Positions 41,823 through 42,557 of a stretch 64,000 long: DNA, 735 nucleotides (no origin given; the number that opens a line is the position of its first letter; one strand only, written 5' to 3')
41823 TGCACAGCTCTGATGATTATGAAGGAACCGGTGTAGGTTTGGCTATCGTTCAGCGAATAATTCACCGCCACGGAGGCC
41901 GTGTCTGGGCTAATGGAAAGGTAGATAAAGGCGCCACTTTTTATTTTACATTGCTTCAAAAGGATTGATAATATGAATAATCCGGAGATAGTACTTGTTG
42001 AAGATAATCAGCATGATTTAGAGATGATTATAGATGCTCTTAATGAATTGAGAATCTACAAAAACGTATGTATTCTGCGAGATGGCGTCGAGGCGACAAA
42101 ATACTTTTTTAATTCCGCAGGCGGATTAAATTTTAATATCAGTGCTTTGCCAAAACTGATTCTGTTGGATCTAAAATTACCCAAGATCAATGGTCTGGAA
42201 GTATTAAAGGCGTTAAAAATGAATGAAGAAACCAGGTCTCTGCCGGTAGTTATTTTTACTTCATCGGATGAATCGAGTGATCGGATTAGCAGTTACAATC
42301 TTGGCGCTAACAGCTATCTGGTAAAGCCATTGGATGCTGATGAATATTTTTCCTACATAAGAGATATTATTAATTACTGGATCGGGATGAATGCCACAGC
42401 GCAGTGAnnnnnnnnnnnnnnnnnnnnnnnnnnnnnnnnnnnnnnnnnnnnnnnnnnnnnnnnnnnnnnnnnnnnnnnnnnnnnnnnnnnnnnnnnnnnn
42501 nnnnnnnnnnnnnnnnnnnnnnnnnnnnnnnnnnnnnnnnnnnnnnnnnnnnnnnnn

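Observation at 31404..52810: A-family: an approximately 80-nt conserved promoter-like cassette precedes nearly every transcription unit of a 22-kb stress/redox island (candidate novel regulon)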

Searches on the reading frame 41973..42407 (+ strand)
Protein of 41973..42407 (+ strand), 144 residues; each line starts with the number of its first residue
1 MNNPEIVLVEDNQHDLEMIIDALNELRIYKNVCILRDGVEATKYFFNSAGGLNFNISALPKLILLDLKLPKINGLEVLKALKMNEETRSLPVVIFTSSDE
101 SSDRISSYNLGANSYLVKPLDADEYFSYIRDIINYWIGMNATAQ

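Call 11: search_protein_families(library=pfam, proteins=[window:41973-42407:+])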
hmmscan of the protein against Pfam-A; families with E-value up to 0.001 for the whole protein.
window:41973-42407:+ (144 aa): 1 family
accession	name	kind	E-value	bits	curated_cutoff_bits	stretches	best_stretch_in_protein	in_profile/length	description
PF00072.30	Response_reg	-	1.3e-17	64.3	30.2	1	6-129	1-110/111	Response regulator receiver domain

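Call 33: search_protein_families(library=ncbifam, proteins=[window:41973-42404:+], max_evalue=0.01)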
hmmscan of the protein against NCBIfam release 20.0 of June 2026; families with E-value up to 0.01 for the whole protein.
window:41973-42404:+ (144 aa): 83 families (the best 25 are shown)
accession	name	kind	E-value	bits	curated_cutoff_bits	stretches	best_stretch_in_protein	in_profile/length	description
TIGR02154.1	PhoB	equivalog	7.1e-17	61.5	296.2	1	5-132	4-119/226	phosphate regulon transcriptional regulator PhoB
NF041734.1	resp_reg_RppA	equivalog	7.9e-16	58.1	250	1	6-131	3-116/229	two-component system response regulator RppA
NF007135.0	PRK09581.1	equivalog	1.2e-15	57.3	474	1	57-132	44-119/457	PleD family two-component system response regulator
TIGR01387.1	cztR_silR_copR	subfamily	5.5e-15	55.6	279.2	1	45-133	28-114/218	heavy metal response regulator transcription factor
NF008567.0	PRK11517.1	equivalog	3.8e-14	52.6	353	1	6-138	3-120/223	response regulator transcription factor HprR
NF045944.1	ResRegRpaBCyano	equivalog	5.3e-14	52.2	330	1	19-134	12-113/229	response regulator transcription factor RpaB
NF012023.0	PRK15479.1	equivalog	2.8e-13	49.9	337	1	61-138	46-121/224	transcriptional regulator TctD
NF007546.0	PRK10161.1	equivalog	3.1e-13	49.8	471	1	39-134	30-121/229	phosphate response regulator transcription factor PhoB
NF045991.1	RespRegCtrARhodob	equivalog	3.9e-13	49.6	350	1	61-135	46-118/224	response regulator transcription factor CtrA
NF007928.2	PRK10643.1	equivalog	5e-13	49.2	330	1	57-135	42-118/216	two-component system response regulator PmrA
NF007935.0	PRK10651.1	equivalog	5.6e-13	48.6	250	1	48-131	41-122/216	two-component system response regulator NarL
NF041866.1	EpsW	equivalog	6.5e-13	48.4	200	1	6-133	8-125/131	exopolysaccharide biosynthesis response regulator EpsW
NF008199.0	PRK10955.1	equivalog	2.3e-12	47.4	341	1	6-133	4-115/232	envelope stress response regulator transcription factor CpxR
NF008296.0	PRK11083.1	equivalog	3e-12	46.4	273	1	2-133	2-118/228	two-component system response regulator CreB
NF008176.1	PRK10923.1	equivalog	3.8e-12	45.6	620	1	19-135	8-121/469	nitrogen regulation protein NR(I)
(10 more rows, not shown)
